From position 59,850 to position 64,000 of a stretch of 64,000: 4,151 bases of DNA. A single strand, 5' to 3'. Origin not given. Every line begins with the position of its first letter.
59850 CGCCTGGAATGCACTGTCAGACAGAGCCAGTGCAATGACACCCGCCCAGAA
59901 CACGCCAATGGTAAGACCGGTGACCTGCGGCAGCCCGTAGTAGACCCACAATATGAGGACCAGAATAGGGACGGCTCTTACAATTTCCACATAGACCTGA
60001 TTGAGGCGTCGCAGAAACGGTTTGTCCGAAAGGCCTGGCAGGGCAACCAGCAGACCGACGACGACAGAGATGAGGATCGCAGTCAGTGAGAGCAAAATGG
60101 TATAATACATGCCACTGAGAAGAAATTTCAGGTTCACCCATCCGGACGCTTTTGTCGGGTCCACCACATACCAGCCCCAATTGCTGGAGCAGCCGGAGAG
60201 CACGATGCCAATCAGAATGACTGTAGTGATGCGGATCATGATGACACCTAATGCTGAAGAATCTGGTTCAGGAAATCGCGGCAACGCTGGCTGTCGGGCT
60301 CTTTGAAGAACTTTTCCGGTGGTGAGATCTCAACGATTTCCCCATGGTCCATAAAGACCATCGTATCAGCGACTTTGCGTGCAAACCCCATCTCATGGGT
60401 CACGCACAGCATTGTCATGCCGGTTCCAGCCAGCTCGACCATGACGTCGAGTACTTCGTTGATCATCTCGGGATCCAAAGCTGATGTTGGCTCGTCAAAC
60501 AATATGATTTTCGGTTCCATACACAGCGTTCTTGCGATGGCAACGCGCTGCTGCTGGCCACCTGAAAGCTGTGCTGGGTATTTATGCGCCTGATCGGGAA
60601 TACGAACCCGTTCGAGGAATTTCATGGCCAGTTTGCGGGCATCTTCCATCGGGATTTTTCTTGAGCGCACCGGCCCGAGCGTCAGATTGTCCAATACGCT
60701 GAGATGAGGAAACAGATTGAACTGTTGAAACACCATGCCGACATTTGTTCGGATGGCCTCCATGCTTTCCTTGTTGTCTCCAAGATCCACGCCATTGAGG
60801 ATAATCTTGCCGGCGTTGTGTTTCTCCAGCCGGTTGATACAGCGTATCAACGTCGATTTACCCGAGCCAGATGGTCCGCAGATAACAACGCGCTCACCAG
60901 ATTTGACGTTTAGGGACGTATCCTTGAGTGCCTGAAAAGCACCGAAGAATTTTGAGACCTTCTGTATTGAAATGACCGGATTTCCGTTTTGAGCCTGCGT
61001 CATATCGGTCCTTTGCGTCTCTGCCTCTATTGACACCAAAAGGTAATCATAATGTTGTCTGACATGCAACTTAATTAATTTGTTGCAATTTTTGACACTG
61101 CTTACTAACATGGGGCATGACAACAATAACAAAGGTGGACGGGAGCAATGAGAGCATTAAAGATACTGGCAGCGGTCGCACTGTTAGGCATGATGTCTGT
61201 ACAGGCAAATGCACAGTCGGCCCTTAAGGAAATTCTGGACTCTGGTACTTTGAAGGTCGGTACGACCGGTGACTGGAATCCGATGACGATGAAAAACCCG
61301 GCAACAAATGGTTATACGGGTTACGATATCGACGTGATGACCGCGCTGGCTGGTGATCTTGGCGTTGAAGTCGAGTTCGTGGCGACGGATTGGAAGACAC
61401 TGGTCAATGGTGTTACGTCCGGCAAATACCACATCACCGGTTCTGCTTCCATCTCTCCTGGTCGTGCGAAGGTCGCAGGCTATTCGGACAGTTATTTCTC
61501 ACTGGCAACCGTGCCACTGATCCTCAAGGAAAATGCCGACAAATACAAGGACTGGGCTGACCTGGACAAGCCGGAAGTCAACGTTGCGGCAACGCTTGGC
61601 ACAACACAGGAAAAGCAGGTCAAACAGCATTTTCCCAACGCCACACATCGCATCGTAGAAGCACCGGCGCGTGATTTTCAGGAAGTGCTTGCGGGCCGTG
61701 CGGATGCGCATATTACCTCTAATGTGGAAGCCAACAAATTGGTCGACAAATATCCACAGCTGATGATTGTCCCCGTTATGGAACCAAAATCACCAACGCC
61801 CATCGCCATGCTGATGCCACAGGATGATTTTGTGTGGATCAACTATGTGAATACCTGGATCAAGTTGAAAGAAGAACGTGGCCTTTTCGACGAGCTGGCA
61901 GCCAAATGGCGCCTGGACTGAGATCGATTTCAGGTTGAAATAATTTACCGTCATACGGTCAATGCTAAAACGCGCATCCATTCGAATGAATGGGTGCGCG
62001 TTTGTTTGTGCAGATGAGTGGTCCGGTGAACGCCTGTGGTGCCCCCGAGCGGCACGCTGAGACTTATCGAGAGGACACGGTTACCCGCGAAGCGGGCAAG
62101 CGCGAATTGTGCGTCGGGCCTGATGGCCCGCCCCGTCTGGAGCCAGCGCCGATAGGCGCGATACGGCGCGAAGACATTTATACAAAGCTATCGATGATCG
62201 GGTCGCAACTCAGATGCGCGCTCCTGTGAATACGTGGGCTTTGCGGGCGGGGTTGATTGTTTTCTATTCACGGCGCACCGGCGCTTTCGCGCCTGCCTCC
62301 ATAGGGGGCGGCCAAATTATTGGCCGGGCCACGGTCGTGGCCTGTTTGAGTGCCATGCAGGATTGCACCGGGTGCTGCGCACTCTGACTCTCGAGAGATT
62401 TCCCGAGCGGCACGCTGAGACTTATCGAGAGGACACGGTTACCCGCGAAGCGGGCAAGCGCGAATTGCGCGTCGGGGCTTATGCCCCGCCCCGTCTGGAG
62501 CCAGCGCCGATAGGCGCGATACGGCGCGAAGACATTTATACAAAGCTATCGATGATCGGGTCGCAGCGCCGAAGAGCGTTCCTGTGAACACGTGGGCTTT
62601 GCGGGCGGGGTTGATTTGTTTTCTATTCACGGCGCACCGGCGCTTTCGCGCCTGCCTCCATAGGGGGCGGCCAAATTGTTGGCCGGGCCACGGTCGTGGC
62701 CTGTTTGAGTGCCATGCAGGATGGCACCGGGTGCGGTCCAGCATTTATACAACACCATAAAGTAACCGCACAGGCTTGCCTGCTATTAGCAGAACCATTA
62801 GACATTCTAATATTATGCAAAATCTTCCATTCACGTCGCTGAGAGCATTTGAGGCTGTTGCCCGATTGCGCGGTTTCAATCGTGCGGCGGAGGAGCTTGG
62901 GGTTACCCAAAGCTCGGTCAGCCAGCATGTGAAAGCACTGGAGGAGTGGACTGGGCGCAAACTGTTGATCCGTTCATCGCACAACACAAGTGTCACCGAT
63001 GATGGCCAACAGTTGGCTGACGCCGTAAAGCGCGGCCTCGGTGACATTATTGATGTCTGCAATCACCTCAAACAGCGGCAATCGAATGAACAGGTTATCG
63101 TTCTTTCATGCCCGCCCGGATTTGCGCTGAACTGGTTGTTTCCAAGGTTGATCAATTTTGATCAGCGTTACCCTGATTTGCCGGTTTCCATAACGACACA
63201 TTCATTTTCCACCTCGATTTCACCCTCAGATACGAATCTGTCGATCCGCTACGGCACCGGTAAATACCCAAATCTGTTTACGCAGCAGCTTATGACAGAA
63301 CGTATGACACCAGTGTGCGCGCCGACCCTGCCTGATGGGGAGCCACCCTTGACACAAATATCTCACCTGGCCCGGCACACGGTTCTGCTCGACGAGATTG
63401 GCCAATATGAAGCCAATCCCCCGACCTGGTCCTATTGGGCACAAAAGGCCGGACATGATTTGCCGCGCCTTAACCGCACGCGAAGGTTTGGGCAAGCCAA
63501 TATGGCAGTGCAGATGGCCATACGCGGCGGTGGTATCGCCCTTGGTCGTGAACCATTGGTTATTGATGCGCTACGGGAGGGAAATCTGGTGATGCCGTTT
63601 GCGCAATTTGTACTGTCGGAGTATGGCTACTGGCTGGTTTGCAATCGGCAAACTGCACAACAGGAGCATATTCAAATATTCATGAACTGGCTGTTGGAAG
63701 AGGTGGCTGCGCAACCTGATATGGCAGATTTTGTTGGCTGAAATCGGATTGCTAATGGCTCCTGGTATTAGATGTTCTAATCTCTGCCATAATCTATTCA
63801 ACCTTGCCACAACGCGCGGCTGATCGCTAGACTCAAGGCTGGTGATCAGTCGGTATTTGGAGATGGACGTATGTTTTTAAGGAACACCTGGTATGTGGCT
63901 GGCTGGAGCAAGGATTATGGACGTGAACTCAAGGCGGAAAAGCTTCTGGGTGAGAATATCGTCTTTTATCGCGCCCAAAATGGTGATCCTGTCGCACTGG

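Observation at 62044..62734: Tandem pair of ~332-nt highly structured non-coding elements with base-pair covariation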

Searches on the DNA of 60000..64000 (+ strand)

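Call 3: search_rna_families(source=window, start=60000, end=64000, threshold=evalue, max_evalue=1, show_alignments=3)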
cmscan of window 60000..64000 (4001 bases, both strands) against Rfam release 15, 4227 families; matches with E-value up to 1: 1.
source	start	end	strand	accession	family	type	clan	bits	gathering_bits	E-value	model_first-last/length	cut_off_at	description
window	61968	62003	+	RF04176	mir-3149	Gene; miRNA;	-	23.3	100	0.44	1-83/83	no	mir-3149 microRNA precursor family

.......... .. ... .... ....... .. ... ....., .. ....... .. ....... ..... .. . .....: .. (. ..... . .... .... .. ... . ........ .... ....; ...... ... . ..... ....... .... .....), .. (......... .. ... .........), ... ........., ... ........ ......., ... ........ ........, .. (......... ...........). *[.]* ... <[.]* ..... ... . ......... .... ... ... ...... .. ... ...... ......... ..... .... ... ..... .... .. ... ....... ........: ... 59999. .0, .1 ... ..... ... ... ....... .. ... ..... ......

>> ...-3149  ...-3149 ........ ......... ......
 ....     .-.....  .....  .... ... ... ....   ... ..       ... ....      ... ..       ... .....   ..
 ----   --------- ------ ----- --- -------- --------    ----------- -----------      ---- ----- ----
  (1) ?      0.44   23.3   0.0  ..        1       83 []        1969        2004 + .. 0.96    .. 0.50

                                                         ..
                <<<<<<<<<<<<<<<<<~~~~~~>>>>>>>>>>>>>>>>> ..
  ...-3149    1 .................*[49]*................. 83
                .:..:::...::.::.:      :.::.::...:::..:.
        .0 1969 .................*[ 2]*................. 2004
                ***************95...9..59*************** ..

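Call 64: search_dna_similar(query=window:62081-62180:+, collection=plasmids, mode=distant, max_rows=30, max_evalue=0.000001)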
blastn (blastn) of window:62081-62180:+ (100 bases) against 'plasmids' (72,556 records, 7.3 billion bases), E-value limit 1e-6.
No match.

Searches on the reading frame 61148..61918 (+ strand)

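Call 79: search_protein_families(library=pfam, proteins=[window:61148-61918:+], max_evalue=0.01)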
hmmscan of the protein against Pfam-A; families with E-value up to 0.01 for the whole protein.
window:61148-61918:+ (257 aa): 1 family
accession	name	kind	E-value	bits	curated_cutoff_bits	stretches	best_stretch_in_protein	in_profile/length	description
PF00497.25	SBP_bac_3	-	3.1e-23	82.4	26.4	1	35-254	1-129/132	Bacterial extracellular solute-binding proteins, family 3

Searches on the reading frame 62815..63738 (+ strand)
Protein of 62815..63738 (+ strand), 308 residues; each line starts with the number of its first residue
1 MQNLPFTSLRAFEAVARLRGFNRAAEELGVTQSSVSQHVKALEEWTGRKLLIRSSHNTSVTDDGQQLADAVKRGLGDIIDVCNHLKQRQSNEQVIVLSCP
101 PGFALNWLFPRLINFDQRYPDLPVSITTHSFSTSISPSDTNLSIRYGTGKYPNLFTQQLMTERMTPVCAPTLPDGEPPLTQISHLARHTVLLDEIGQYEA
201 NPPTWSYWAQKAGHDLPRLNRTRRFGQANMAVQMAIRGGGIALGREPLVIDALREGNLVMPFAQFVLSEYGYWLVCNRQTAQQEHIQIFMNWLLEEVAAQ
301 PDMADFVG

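Call 79: search_protein_families(library=pfam, proteins=[window:62815-63738:+], max_evalue=0.01)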
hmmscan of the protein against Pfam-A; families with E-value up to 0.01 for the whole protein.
window:62815-63738:+ (308 aa): 3 families
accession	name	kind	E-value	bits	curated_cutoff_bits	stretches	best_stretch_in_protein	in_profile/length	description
PF03466.25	LysR_substrate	-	7.3e-29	101.1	28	1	89-297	2-208/209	LysR substrate binding domain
PF00126.33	HTH_1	-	5.5e-20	71.5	26.6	1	7-65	2-60/60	Bacterial regulatory helix-turn-helix protein, lysR family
PF01022.26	HTH_5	-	0.0036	17.6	22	0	25-44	22-41/47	Bacterial regulatory protein, arsR family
